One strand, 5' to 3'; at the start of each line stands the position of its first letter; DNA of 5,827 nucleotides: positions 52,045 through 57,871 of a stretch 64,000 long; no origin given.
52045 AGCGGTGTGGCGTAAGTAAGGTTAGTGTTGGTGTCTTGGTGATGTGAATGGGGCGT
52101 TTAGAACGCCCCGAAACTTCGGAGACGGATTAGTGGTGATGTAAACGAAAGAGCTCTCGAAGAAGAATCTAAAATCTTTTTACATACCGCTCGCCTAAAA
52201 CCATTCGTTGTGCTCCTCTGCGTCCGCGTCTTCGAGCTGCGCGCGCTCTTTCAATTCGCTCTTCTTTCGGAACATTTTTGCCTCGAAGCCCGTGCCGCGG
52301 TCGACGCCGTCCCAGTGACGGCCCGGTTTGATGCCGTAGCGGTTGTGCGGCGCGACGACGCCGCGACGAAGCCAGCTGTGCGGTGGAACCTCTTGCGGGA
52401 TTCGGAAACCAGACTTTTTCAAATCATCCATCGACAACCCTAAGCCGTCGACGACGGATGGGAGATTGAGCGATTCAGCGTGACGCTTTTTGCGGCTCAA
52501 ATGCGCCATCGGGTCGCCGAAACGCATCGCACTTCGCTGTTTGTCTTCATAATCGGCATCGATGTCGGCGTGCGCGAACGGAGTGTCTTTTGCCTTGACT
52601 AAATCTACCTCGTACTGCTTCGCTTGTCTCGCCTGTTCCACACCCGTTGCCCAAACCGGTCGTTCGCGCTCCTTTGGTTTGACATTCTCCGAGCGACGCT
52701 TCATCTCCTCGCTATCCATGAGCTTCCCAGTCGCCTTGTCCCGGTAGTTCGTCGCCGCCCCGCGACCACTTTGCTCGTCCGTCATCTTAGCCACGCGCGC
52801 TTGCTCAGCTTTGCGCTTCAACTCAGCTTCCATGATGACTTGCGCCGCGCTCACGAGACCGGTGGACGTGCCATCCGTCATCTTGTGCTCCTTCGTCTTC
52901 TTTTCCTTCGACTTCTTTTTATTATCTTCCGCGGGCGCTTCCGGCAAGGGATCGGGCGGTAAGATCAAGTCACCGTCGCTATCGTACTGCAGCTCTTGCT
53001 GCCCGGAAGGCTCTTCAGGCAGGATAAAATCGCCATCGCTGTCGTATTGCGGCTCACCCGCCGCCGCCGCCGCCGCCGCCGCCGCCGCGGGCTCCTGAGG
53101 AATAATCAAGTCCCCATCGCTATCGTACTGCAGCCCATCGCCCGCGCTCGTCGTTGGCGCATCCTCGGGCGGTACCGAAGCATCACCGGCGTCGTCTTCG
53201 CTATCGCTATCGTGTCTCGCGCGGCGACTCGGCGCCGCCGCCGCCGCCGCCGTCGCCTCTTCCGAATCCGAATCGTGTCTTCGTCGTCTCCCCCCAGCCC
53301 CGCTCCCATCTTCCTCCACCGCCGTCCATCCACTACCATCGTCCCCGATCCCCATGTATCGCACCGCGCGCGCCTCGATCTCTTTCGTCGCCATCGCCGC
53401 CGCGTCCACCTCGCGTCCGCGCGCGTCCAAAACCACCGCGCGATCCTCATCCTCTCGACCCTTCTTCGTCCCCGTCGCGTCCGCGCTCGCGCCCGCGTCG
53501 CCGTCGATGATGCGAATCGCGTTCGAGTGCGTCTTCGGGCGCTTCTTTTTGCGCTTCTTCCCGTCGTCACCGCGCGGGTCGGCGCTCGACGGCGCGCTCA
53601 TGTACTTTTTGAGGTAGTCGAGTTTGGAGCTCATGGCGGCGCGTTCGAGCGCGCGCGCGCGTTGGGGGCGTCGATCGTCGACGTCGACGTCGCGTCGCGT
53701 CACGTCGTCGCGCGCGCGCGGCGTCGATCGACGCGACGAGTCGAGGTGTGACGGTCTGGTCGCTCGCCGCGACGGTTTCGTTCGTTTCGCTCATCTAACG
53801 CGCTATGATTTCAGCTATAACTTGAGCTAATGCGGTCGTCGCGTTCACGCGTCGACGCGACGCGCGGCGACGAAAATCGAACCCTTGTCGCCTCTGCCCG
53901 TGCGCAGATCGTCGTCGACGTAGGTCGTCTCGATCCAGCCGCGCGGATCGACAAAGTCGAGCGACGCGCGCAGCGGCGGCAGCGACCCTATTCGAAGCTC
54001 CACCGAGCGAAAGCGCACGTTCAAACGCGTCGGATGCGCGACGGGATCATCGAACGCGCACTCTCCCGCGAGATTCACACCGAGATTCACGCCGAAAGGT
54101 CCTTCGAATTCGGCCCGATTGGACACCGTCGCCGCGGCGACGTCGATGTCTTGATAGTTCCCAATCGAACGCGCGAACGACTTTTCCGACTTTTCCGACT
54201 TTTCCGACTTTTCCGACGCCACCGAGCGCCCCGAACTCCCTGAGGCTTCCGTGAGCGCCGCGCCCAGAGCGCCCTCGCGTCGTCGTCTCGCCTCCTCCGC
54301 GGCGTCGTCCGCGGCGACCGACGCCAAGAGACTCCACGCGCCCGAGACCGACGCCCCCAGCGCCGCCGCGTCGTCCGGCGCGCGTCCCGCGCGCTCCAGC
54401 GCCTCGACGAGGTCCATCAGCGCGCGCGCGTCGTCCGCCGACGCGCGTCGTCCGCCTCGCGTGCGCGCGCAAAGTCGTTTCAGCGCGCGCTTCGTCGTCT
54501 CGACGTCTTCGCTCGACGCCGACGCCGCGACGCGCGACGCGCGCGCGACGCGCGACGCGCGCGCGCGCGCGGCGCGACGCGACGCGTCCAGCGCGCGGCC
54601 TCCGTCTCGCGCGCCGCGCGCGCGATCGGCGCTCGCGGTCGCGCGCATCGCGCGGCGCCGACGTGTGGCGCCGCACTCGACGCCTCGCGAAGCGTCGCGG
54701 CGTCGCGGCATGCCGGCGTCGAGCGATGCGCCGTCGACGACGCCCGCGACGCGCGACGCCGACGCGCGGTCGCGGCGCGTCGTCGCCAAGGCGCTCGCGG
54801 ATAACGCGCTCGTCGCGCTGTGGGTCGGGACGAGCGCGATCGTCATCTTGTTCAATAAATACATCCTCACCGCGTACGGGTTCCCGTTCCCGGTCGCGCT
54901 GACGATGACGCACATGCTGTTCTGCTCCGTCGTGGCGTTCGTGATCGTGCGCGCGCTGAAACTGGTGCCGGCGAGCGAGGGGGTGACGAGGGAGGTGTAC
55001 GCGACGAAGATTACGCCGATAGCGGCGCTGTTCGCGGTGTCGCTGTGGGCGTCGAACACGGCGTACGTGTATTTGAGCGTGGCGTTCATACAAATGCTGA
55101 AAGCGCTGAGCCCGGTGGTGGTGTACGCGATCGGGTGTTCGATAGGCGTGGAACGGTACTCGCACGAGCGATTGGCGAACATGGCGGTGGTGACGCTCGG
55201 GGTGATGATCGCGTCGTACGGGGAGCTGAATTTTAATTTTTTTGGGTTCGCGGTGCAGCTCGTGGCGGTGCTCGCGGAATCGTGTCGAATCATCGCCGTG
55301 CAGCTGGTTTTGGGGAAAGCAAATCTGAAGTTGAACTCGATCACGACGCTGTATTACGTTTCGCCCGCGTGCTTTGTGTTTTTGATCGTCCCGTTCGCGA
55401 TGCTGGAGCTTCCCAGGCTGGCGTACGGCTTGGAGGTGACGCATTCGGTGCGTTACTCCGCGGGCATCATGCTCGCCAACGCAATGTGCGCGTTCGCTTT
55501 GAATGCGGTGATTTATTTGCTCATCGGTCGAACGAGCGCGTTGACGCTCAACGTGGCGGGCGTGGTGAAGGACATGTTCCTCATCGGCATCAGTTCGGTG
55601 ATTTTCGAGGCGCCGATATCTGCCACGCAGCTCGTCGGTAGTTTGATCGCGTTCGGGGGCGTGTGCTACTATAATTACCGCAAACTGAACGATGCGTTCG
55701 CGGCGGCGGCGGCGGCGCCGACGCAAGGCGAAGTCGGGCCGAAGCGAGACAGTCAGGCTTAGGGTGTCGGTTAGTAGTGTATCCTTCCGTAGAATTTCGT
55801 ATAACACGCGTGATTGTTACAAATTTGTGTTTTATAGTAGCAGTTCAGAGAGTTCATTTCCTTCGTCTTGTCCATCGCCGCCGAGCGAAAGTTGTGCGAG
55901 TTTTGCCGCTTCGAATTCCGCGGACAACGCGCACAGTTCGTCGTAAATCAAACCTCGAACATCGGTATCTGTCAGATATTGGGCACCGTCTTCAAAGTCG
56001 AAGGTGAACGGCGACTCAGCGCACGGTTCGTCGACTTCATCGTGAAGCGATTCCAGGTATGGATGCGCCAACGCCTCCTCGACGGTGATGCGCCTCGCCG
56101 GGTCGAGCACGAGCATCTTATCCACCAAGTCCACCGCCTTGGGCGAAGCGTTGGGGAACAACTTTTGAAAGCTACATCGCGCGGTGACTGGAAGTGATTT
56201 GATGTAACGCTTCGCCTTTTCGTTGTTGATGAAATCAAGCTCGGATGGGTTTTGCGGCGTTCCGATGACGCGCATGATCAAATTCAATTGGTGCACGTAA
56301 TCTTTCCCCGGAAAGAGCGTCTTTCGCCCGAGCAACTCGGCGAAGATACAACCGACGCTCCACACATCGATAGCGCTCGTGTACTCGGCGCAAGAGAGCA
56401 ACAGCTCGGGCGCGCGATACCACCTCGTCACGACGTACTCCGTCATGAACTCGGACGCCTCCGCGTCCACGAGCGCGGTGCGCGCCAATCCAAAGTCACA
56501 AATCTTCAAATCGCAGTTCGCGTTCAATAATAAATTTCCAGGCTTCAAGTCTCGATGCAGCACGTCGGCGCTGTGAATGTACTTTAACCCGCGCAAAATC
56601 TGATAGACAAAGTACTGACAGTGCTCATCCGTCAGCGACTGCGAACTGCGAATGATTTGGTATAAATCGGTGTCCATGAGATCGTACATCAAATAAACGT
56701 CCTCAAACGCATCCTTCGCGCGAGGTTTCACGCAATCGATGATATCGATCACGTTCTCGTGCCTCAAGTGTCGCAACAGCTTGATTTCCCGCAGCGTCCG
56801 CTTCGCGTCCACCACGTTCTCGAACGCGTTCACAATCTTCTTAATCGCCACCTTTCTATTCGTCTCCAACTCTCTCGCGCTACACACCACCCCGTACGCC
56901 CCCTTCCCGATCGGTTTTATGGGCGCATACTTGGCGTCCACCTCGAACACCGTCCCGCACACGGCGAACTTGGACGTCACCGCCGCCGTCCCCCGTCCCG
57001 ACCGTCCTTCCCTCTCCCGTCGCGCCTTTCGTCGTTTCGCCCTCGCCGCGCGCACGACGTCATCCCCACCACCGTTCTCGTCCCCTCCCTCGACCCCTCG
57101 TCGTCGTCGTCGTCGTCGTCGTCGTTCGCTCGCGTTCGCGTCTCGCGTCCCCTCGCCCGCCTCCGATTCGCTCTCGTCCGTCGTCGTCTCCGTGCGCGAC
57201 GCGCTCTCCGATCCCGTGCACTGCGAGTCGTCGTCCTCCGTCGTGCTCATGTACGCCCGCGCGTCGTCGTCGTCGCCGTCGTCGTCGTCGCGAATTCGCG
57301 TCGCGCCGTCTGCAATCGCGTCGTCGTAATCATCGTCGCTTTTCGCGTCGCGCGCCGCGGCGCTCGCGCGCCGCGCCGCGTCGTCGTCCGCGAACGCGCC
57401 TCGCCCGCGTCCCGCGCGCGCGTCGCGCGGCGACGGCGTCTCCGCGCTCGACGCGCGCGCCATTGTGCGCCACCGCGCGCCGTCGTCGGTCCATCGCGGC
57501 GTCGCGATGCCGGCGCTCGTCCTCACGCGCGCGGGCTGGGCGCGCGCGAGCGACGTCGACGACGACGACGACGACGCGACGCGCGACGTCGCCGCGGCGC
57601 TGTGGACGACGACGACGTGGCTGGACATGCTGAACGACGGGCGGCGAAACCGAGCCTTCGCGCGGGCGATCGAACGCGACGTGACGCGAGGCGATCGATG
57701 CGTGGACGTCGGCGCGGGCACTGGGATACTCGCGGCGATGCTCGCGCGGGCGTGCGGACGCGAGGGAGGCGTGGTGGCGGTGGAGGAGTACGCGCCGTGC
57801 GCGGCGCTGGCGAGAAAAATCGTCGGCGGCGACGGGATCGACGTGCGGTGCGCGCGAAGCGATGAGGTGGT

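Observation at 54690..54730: Two divergent genes whose candidate start codons overlap in a CATG palindrome (fibrillin on minus, TPT-like transporter on plus)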

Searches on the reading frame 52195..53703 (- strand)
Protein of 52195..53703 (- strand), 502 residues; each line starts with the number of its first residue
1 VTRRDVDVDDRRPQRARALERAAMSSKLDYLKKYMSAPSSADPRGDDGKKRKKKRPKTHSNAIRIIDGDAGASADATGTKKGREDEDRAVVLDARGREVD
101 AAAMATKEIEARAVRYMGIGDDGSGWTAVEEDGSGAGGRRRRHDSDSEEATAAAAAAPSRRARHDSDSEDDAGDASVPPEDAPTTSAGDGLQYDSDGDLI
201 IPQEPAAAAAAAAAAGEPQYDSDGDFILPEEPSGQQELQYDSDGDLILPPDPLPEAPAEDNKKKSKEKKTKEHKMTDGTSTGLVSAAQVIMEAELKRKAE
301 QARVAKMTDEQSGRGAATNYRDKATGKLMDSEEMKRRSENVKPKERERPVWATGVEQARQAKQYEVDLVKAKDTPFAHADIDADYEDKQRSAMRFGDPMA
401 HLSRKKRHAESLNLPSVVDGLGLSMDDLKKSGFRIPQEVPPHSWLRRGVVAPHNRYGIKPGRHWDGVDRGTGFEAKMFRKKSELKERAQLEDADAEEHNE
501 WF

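Call 5: search_protein_families(library=pfam, proteins=[window:52195-53703:-], max_evalue=0.01)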
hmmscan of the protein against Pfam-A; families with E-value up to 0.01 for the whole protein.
window:52195-53703:- (502 aa): 1 family
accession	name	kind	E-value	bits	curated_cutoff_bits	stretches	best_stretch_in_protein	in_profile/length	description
PF09736.14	Bud13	-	5.7e-32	111.5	27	1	318-481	2-143/144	Pre-mRNA-splicing factor of RES complex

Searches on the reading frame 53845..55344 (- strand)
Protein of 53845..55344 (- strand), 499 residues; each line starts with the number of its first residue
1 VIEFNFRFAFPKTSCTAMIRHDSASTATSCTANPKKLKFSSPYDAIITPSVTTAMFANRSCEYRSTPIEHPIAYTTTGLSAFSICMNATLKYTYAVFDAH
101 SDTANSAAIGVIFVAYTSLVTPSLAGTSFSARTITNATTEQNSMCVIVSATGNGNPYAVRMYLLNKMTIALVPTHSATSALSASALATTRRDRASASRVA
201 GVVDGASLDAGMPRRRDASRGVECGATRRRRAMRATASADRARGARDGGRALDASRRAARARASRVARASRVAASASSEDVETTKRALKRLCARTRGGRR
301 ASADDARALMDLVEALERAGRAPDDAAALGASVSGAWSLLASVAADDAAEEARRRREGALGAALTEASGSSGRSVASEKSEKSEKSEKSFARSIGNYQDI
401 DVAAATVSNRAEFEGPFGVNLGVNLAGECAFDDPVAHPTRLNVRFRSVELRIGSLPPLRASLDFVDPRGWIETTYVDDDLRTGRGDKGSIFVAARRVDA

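Call 5: search_protein_families(library=pfam, proteins=[window:53845-55344:-], max_evalue=0.01)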
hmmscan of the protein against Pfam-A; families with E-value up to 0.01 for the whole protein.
window:53845-55344:- (499 aa): 1 family
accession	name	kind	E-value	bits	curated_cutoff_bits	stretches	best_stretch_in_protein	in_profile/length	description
PF04755.18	PAP_fibrillin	-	1.8e-15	57.9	22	1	390-492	76-196/198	PAP_fibrillin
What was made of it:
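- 53845..54648 (-): PAP/fibrillin CDS, 267 aa, best-supported model starting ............... Pfam PAP_fibrillin 57.9 bits against a cut-off of 22 (call 5).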

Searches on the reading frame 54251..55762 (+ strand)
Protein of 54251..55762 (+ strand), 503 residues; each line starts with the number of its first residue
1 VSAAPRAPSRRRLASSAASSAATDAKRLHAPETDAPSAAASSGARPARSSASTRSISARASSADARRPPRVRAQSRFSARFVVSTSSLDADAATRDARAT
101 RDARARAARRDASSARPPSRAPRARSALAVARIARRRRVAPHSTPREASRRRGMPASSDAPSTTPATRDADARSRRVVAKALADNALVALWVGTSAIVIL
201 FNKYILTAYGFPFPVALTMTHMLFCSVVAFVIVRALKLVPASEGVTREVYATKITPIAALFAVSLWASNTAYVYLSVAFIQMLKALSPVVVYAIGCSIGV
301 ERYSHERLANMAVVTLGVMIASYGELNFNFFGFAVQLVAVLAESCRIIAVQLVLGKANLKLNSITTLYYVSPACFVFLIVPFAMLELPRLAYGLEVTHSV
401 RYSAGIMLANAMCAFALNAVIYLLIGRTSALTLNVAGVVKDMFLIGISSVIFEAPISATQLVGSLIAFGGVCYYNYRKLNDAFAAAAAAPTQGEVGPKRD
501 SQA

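Call 5: search_protein_families(library=pfam, proteins=[window:54251-55762:+], max_evalue=0.01)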
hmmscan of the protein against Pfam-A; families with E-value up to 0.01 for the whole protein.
window:54251-55762:+ (503 aa): 2 families
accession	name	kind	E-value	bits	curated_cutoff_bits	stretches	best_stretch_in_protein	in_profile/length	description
PF03151.22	TPT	-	7.1e-27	95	30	1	187-475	6-291/291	Triose-phosphate Transporter family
PF08449.17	UAA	-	1.3e-09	38.1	26.2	1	200-477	18-310/311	UAA transporter family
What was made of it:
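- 54710..55762 (+): TPT/DMT-family transporter CDS, 350 aa, with a well-supported start. Pfam TPT 95 bits against a cut-off of 30 (call 5).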

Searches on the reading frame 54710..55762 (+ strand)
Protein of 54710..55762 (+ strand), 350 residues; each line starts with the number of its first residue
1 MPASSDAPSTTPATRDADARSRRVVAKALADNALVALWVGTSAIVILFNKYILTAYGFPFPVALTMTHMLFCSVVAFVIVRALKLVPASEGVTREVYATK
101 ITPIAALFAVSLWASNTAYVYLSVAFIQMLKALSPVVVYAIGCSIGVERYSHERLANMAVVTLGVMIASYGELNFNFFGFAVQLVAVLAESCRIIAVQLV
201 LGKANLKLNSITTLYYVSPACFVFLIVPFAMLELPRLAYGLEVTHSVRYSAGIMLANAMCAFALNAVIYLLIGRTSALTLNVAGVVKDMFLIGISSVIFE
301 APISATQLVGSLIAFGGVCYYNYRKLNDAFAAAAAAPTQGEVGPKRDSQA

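Call 7: find_encoding_contigs(protein=window:54710-55762:+, flank=4000, max_places=8)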
Protein window:54710-55762:+ (350 aa): 23 contigs read that carry it; 8 places shown.
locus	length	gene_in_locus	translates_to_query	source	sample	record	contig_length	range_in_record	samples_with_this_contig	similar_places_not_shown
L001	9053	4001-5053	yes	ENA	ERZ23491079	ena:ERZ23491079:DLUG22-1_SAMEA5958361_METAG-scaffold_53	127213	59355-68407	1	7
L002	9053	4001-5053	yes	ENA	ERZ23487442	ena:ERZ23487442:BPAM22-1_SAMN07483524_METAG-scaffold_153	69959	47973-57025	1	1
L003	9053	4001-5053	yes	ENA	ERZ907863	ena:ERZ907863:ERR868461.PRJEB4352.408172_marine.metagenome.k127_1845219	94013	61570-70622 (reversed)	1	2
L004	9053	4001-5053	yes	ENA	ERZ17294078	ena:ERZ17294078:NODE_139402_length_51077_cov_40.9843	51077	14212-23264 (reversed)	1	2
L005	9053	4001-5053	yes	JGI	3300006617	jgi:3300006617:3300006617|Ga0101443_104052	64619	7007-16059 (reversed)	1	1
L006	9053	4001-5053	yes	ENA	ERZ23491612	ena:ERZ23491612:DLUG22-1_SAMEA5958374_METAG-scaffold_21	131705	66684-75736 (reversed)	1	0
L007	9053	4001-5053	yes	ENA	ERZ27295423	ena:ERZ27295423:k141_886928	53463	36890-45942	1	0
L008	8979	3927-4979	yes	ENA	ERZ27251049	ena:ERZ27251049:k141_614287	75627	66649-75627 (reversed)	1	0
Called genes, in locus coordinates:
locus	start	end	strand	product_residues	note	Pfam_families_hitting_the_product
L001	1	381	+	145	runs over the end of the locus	-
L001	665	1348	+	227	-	PF01159:Ribosomal_L6e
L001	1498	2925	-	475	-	PF09736:Bud13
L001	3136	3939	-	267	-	-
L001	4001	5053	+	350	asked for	PF03151:TPT, PF08449:UAA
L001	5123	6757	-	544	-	PF00069:Pkinase, PF07714:PK_Tyr_Ser-Thr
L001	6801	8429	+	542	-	PF01135:PCMT (faint), PF13649:Methyltransf_25 (weak), PF22528:PRMT_C (weak)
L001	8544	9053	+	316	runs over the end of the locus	-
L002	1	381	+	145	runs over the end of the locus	-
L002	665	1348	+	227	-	PF01159:Ribosomal_L6e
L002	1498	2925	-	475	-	PF09736:Bud13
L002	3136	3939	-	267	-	-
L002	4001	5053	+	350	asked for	PF03151:TPT, PF08449:UAA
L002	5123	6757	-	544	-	PF00069:Pkinase, PF07714:PK_Tyr_Ser-Thr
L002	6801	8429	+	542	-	PF01135:PCMT (faint), PF13649:Methyltransf_25 (weak), PF22528:PRMT_C (weak)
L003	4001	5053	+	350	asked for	PF03151:TPT, PF08449:UAA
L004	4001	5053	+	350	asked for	PF03151:TPT, PF08449:UAA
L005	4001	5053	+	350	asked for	PF03151:TPT, PF08449:UAA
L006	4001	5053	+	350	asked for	PF03151:TPT, PF08449:UAA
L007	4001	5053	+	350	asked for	PF03151:TPT, PF08449:UAA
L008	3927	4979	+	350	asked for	PF03151:TPT, PF08449:UAA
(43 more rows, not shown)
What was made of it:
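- Eight O. lucimarinus-like contigs carry gene calls at the position equivalent to 54648 (call 7).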

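Call 35: find_encoding_contigs(protein=window:54710-55762:+, flank=10000, max_places=1)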
Protein window:54710-55762:+ (350 aa): 24 contigs read that carry it; 1 place shown.
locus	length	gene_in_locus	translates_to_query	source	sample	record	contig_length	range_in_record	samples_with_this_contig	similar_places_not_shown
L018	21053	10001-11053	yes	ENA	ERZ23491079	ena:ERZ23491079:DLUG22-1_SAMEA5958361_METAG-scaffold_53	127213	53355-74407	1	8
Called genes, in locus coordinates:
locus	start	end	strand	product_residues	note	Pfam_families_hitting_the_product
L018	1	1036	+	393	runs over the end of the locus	PF00588:SpoU_methylase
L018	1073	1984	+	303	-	PF01963:TraB_PrgY_gumN (faint)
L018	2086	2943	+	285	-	PF01263:Aldose_epim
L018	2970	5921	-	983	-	PF14700:RPOL_N, PF00940:RNA_pol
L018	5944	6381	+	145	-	-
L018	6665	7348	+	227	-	PF01159:Ribosomal_L6e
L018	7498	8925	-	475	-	PF09736:Bud13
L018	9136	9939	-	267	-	-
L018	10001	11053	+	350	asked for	PF03151:TPT, PF08449:UAA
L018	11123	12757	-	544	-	PF00069:Pkinase, PF07714:PK_Tyr_Ser-Thr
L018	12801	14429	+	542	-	PF01135:PCMT (faint), PF13649:Methyltransf_25 (weak), PF22528:PRMT_C (weak)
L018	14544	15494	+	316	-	-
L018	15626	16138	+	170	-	PF05241:EBP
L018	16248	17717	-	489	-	-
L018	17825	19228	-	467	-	-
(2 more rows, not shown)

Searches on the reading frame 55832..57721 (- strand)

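Call 5: search_protein_families(library=pfam, proteins=[window:55832-57721:-], max_evalue=0.01)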
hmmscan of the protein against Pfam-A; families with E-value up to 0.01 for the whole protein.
window:55832-57721:- (629 aa): 3 families
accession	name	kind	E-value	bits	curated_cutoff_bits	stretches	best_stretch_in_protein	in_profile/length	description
PF00069.31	Pkinase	-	3.9e-68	230.1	31.7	1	267-556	3-263/263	Protein kinase domain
PF07714.23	PK_Tyr_Ser-Thr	-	5.1e-32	111.6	23.1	1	269-465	5-199/258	Protein tyrosine and serine/threonine kinase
PF03109.22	ABC1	-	0.0064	16.1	22.9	0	380-415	181-216/244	ABC1 atypical kinase-like domain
